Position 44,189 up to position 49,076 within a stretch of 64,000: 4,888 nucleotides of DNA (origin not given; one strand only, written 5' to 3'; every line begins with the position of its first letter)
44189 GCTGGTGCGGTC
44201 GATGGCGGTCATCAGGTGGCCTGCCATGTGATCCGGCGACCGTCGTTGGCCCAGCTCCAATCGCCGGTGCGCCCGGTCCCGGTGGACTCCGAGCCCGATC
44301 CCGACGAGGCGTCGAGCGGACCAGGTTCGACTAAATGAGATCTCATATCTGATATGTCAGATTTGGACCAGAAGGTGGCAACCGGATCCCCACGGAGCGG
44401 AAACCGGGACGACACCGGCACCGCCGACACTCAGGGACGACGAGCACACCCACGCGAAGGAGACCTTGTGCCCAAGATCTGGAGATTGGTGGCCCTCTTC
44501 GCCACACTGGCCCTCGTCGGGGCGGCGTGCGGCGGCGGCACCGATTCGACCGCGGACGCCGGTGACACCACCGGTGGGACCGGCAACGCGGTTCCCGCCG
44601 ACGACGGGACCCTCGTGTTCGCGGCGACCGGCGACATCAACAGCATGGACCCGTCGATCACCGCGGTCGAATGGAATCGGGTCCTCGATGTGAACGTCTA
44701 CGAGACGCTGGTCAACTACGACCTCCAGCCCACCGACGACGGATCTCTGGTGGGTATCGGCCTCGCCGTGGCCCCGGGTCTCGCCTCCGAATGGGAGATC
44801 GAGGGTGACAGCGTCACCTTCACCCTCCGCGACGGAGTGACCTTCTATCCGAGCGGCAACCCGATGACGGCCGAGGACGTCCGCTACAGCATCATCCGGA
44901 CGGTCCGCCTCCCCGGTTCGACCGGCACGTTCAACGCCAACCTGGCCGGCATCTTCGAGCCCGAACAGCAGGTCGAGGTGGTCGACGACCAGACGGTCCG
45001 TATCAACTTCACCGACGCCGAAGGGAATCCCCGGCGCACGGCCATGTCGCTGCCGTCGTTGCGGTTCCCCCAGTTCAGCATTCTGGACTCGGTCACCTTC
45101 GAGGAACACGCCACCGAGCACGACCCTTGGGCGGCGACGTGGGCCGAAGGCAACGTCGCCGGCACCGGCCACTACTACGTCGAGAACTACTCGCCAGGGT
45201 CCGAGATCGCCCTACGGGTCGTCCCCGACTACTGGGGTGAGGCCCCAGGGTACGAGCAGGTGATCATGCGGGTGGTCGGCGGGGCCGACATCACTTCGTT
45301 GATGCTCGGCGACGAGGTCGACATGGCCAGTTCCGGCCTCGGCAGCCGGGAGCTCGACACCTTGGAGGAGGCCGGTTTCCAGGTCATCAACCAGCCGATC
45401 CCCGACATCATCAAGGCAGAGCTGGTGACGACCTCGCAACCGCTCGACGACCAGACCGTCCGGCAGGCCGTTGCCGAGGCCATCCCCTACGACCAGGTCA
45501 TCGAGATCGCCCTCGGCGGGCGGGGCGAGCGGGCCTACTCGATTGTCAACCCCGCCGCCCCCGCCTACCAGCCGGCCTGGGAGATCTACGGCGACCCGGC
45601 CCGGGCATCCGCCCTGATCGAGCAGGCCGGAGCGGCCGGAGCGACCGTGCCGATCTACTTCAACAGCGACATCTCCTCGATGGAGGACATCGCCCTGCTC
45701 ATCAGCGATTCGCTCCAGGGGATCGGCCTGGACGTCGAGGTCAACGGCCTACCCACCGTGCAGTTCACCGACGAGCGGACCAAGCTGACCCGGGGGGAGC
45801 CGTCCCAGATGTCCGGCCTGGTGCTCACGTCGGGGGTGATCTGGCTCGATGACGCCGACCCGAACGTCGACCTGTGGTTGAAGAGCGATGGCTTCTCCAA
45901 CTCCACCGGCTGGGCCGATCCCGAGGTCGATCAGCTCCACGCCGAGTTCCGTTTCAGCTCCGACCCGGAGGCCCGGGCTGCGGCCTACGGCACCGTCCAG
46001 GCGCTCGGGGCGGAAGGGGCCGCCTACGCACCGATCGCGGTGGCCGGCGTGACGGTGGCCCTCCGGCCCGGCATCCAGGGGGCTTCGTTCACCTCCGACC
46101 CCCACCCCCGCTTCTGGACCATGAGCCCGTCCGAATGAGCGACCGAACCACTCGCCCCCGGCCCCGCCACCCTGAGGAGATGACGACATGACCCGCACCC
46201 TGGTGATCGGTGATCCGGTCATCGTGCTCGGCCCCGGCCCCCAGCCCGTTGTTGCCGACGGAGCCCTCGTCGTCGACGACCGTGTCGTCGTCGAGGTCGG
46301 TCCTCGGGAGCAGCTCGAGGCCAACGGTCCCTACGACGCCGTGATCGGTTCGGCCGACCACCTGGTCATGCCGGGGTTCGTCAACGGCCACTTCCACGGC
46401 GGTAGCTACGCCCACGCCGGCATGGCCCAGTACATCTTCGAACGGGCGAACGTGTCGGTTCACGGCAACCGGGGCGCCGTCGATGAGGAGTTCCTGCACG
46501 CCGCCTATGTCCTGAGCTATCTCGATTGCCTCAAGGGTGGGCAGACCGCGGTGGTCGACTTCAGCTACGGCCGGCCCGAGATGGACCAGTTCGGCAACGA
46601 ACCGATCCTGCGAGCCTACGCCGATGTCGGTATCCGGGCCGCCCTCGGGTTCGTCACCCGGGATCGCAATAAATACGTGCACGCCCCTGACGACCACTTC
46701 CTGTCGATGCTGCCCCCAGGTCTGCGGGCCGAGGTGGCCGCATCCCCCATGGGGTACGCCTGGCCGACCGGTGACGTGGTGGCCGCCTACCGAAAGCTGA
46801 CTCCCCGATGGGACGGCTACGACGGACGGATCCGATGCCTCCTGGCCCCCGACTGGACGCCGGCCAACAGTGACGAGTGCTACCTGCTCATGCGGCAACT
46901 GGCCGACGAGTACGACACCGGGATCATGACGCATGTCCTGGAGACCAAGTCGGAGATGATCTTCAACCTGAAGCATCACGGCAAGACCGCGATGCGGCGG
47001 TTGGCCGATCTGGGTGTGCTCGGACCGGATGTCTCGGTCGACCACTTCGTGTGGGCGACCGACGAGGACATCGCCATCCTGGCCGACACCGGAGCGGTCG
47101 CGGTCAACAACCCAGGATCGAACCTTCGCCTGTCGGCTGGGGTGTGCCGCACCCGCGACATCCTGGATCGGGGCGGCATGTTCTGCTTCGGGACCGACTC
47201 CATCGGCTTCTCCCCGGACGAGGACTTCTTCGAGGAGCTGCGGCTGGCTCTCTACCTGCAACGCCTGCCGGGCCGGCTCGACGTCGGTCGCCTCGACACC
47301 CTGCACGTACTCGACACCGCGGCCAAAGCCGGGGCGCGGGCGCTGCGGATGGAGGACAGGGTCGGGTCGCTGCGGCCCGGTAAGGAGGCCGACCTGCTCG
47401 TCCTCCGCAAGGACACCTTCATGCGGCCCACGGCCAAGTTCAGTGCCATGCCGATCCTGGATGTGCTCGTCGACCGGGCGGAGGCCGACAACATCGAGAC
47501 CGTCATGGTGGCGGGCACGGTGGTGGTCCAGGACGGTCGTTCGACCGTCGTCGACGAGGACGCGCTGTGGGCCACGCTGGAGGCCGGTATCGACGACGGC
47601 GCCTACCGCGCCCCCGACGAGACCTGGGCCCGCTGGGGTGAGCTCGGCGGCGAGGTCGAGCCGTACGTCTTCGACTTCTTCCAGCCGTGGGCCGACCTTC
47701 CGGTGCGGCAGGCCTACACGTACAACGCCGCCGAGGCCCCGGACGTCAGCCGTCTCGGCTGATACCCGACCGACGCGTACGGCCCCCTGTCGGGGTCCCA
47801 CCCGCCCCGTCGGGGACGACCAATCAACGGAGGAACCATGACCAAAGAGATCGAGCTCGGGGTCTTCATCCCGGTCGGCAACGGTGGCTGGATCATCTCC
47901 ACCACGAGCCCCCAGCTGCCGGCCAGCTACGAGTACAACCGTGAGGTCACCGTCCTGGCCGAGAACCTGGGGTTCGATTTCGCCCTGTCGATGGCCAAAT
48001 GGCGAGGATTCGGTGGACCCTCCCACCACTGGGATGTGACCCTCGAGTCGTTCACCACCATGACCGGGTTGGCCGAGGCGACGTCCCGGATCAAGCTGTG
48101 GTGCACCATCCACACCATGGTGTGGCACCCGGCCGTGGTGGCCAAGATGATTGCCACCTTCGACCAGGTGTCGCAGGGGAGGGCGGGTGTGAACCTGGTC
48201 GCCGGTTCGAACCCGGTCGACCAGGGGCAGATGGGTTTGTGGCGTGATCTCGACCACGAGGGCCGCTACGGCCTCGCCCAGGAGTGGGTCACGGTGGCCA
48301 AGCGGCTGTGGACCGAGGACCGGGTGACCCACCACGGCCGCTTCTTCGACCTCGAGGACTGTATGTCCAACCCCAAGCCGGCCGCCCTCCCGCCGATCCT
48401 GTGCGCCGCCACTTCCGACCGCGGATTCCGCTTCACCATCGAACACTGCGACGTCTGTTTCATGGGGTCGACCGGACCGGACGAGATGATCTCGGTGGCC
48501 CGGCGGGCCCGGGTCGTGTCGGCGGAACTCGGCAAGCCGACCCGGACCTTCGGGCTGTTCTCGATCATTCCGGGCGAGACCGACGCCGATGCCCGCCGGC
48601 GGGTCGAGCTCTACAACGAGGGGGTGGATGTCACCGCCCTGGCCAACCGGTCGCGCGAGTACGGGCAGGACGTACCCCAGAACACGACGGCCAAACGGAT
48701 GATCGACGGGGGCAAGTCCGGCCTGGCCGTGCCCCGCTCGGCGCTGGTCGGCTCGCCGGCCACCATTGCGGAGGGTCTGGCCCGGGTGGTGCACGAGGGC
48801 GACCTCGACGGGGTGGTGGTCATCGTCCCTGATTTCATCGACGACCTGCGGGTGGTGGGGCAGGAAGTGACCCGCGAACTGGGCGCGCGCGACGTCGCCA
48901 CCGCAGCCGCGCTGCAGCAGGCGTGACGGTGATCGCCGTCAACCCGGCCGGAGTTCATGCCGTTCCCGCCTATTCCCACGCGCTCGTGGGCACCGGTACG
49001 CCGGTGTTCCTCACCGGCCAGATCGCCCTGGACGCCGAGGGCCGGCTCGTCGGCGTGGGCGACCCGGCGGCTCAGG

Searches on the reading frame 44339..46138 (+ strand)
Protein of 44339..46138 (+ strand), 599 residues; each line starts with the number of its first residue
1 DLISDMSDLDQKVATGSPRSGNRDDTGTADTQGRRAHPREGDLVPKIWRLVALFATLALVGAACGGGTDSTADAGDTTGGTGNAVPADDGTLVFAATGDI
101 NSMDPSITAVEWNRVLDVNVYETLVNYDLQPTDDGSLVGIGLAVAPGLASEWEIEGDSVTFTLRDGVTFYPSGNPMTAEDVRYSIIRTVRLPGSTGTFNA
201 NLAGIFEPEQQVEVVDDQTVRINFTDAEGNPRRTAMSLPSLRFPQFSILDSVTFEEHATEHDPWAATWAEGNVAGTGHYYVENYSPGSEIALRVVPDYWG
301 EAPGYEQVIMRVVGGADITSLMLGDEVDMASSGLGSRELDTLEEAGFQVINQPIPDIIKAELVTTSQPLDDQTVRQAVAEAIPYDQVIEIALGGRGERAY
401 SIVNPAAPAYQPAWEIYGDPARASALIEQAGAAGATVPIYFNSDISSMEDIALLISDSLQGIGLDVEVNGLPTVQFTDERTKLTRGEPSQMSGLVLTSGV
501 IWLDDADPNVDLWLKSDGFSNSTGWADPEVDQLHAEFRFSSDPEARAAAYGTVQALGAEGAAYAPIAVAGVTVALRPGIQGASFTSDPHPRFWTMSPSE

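Call 36: search_protein_families(library=pfam, proteins=[window:44339-46138:+], max_evalue=0.0001)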
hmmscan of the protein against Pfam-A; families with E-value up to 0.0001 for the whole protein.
window:44339-46138:+ (599 aa): 1 family
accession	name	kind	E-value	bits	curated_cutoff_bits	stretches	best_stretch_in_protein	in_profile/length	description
PF00496.27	SBP_bac_5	-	4.8e-56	190.9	32.4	1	144-519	2-366/368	Bacterial extracellular solute-binding proteins, family 5 Middle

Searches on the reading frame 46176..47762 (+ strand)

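Call 36: search_protein_families(library=pfam, proteins=[window:46176-47762:+], max_evalue=0.0001)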
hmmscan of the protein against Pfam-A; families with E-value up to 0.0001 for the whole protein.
window:46176-47762:+ (528 aa): 2 families
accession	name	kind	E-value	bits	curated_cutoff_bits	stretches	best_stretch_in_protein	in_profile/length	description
PF01979.26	Amidohydro_1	-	2.1e-40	139.5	25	1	63-450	1-345/345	Amidohydrolase family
PF07969.17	Amidohydro_3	-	2.7e-11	44.1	29.7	1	243-451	271-472/472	Amidohydrolase family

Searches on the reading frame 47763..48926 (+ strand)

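Call 36: search_protein_families(library=pfam, proteins=[window:47763-48926:+], max_evalue=0.0001)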
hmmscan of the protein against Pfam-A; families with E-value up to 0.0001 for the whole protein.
window:47763-48926:+ (387 aa): 1 family
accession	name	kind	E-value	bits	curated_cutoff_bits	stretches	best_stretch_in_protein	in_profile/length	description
PF00296.26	Bac_luciferase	-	5.4e-59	200.5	27.9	1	31-344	2-309/314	Luciferase-like monooxygenase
